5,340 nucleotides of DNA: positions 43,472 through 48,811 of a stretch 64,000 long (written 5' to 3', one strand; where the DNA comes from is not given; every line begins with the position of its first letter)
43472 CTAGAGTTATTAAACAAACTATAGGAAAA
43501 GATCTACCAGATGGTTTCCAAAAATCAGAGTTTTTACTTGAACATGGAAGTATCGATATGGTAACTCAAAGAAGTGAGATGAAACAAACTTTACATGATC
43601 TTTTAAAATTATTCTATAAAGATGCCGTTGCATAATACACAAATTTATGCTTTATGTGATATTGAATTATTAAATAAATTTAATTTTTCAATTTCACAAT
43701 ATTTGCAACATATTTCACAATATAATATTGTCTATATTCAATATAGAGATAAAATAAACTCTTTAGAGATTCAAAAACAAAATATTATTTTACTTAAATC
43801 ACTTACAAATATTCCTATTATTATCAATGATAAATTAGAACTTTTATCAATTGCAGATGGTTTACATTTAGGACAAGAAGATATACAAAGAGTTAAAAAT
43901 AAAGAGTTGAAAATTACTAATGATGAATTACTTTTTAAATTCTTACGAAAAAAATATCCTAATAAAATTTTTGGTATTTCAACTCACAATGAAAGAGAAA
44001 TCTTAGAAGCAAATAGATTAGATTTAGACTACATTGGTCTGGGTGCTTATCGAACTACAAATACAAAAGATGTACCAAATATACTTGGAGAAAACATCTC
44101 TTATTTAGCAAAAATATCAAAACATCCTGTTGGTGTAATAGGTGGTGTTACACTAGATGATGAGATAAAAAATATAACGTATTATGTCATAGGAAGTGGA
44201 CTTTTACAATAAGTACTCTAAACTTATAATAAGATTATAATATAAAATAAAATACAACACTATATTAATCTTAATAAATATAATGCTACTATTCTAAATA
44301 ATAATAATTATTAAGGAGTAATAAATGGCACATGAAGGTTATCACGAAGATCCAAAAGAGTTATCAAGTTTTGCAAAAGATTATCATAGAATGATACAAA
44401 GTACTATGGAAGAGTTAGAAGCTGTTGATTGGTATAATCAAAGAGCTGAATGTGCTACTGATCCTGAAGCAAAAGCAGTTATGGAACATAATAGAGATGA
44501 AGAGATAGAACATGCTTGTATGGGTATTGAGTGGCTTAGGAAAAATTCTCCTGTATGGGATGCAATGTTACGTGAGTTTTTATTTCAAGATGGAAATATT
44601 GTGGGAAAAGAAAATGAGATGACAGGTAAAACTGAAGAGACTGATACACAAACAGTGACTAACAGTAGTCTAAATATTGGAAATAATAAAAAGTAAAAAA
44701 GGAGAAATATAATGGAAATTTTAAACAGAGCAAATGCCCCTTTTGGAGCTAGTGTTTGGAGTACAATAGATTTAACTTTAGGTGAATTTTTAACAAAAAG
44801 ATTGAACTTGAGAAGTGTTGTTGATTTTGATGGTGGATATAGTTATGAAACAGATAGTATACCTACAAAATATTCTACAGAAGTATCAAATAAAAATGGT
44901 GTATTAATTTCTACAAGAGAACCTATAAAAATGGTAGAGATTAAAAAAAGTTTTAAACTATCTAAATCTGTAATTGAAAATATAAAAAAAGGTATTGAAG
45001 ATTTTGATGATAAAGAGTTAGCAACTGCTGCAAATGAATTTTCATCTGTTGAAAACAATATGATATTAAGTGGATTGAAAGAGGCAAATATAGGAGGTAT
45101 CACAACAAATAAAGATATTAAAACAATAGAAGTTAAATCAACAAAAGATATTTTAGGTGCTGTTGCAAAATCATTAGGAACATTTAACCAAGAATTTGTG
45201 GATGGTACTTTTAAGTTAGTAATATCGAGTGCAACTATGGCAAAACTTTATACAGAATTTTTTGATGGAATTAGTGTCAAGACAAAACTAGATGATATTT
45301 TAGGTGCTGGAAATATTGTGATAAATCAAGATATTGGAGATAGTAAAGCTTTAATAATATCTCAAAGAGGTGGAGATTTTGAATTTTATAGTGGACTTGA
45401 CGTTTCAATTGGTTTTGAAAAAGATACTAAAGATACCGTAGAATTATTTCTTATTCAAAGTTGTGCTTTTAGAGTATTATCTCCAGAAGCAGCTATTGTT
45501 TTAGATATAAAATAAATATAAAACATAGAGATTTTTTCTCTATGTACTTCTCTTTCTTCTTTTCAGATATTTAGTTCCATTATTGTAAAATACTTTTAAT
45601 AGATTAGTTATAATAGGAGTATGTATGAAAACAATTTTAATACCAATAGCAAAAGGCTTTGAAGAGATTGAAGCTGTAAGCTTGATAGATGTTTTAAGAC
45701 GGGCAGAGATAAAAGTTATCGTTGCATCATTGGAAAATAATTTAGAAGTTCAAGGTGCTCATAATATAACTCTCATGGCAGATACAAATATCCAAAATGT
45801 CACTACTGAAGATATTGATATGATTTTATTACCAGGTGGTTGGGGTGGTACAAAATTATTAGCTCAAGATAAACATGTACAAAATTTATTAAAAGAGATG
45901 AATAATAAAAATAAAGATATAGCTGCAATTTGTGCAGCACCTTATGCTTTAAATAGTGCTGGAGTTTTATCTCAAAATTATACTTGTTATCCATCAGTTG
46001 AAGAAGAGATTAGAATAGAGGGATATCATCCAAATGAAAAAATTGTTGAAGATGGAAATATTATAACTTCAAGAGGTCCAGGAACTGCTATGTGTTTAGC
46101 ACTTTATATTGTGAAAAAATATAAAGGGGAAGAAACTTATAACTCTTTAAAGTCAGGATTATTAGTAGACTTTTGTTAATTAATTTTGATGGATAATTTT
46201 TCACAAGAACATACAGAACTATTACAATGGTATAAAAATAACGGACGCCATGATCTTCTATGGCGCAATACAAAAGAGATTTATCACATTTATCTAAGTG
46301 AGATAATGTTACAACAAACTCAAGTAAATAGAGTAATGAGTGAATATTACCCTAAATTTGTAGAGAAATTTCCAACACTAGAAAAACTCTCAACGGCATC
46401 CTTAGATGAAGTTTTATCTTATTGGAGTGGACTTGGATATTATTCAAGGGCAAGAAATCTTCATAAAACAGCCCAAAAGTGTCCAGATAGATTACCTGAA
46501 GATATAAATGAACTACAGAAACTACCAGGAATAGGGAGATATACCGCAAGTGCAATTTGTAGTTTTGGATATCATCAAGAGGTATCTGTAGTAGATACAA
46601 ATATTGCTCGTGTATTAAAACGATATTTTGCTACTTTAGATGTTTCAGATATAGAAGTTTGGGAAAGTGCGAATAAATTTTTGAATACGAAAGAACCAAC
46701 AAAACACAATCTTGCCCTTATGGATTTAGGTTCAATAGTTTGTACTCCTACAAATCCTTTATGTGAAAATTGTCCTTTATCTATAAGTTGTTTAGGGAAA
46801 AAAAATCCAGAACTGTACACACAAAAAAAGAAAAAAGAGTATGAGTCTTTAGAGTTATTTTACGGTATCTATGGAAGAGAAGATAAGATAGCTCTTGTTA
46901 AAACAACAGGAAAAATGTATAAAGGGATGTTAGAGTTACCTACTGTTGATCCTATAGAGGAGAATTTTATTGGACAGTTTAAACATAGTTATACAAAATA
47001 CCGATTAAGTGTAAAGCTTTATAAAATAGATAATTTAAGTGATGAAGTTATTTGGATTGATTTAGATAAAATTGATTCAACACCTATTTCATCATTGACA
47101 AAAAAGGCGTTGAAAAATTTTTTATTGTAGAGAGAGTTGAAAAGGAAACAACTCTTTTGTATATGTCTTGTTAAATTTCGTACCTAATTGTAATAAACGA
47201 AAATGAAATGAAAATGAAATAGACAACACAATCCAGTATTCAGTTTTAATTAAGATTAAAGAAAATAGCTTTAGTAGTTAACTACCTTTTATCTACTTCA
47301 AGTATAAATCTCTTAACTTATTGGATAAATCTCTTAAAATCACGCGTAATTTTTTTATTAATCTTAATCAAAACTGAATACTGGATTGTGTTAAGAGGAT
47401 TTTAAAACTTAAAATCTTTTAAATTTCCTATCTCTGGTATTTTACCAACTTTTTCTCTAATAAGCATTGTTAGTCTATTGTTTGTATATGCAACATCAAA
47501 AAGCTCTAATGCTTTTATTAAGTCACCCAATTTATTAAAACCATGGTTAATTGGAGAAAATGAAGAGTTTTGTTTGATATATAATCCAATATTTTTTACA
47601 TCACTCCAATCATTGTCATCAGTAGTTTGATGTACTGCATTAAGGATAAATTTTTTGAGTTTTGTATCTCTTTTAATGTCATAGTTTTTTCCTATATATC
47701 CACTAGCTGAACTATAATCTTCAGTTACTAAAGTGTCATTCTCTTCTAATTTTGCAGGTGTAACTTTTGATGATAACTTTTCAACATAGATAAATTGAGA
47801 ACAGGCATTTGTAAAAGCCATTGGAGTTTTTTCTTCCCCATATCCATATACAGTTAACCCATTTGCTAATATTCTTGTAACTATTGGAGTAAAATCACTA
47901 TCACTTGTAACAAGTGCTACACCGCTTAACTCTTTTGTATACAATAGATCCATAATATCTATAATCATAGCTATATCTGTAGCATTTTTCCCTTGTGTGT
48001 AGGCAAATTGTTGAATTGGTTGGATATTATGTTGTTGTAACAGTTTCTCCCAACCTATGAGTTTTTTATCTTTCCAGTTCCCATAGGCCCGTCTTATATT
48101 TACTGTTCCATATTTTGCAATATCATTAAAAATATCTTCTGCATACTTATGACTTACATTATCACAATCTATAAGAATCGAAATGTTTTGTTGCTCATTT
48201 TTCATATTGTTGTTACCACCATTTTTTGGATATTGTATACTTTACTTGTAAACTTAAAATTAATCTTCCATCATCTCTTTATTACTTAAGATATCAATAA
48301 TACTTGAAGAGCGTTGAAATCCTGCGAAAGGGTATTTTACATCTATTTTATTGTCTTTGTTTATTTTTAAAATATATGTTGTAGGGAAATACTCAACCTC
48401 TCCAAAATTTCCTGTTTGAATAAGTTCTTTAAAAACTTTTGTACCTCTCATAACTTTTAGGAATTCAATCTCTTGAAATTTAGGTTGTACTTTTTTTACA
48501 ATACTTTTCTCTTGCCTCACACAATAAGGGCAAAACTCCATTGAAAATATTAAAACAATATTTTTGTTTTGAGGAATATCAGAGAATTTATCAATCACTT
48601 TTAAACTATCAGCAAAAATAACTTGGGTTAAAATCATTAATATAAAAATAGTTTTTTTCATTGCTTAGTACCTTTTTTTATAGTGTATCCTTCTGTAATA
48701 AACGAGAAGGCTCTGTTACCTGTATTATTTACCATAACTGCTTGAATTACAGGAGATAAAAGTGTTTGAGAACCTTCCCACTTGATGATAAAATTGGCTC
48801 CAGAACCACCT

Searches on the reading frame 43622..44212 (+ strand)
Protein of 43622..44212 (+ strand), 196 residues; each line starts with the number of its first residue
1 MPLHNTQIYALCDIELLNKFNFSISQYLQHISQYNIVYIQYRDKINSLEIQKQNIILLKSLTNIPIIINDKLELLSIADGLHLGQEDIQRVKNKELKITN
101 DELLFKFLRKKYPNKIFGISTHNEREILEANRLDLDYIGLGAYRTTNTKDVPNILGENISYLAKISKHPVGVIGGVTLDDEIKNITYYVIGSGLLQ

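Call 58: search_protein_families(library=pfam, proteins=[window:43622-44212:+], max_evalue=0.01)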
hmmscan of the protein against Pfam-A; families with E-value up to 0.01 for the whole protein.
window:43622-44212:+ (196 aa): 1 family
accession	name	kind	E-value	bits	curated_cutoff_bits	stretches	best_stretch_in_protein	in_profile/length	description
PF02581.23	TMP-TENI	-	6.3e-21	75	27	1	23-180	13-162/180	Thiamine monophosphate synthase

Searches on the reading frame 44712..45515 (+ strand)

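Call 58: search_protein_families(library=pfam, proteins=[window:44712-45515:+], max_evalue=0.01)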
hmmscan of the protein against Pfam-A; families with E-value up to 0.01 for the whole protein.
window:44712-45515:+ (267 aa): 1 family
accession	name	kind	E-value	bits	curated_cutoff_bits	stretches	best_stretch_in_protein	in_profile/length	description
PF04454.18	Linocin_M18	-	1.2e-48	166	24.3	1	1-250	1-251/253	Encapsulating protein for peroxidase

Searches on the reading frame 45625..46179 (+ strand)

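Call 30: search_protein_families(library=pfam, proteins=[window:45625-46179:+], max_evalue=0.001)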
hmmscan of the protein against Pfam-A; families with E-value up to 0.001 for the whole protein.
window:45625-46179:+ (184 aa): 1 family
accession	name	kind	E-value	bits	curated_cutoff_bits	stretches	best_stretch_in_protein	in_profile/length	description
PF01965.30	DJ-1_PfpI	-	2.5e-42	145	26.6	1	2-164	1-164/165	DJ-1/PfpI family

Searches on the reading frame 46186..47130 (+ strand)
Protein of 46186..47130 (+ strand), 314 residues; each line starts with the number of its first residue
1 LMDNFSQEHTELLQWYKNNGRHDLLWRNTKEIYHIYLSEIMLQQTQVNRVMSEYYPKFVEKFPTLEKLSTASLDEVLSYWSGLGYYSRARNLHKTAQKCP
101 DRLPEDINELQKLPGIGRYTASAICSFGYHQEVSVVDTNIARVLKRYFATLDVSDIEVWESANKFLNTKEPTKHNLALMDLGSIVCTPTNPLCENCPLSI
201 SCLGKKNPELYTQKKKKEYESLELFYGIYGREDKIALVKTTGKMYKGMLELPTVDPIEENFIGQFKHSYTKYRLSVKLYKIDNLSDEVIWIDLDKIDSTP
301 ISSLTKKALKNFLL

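Call 30: search_protein_families(library=pfam, proteins=[window:46186-47130:+], max_evalue=0.001)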
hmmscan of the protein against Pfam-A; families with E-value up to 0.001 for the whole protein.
window:46186-47130:+ (314 aa): 3 families
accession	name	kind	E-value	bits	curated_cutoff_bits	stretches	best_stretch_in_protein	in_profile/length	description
PF00730.31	HhH-GPD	-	2.5e-22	79.7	26.2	1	38-160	2-100/108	HhH-GPD superfamily base excision DNA repair protein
PF00633.29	HHH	-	4.1e-08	33.1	24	1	104-127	7-30/30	Helix-hairpin-helix motif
PF14815.12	NUDIX_4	-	1e-05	25.7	35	1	261-310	58-112/113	NUDIX domain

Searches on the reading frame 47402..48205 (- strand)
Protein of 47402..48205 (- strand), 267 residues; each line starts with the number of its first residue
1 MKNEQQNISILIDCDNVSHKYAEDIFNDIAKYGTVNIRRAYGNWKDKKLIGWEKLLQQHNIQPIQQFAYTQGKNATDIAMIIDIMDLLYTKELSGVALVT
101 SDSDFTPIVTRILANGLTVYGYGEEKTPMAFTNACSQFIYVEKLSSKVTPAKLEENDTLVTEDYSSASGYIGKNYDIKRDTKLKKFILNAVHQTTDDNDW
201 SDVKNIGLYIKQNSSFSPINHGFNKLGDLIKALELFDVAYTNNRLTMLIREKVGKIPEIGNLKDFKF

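Call 30: search_protein_families(library=pfam, proteins=[window:47402-48205:-], max_evalue=0.001)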
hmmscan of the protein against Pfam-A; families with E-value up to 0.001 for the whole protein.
window:47402-48205:- (267 aa): 2 families
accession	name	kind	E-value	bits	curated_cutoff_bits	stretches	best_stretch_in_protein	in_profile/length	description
PF01936.24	NYN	-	1.5e-38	133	24.2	1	8-141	2-144/145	NYN domain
PF12872.13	OST-HTH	-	3.3e-07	30.5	23.8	1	182-242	4-65/71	OST-HTH/LOTUS domain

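Call 61: find_encoding_contigs(protein=window:47402-48205:-, flank=2500, max_places=10)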
Protein window:47402-48205:- (267 aa): 3 contigs read that carry it; 3 places shown.
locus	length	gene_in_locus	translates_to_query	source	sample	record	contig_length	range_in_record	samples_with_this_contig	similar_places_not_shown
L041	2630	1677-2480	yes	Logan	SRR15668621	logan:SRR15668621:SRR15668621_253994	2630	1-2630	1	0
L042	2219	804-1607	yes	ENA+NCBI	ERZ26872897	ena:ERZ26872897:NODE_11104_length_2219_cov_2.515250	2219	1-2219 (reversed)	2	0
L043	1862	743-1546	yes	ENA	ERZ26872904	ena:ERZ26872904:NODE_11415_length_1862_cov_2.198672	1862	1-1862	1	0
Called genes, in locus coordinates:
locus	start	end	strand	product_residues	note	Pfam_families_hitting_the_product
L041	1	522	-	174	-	?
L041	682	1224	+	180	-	PF11322:DUF3124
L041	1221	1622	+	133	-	-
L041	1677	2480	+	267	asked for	PF01936:NYN, PF12872:OST-HTH (weak)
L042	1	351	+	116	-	?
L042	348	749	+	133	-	-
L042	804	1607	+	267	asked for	PF01936:NYN, PF12872:OST-HTH (weak)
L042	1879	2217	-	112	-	?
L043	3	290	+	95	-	?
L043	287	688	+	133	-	-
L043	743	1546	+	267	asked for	PF01936:NYN, PF12872:OST-HTH (weak)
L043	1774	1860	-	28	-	?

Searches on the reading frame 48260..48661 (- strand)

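Call 30: search_protein_families(library=pfam, proteins=[window:48260-48661:-], max_evalue=0.001)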
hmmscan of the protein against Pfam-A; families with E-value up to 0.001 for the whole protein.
window:48260-48661:- (133 aa): 1 family
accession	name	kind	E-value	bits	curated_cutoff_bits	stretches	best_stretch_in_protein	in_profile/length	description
PF13098.12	Thioredoxin_2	-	8.6e-05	23.3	27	1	31-65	4-44/104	Thioredoxin-like domain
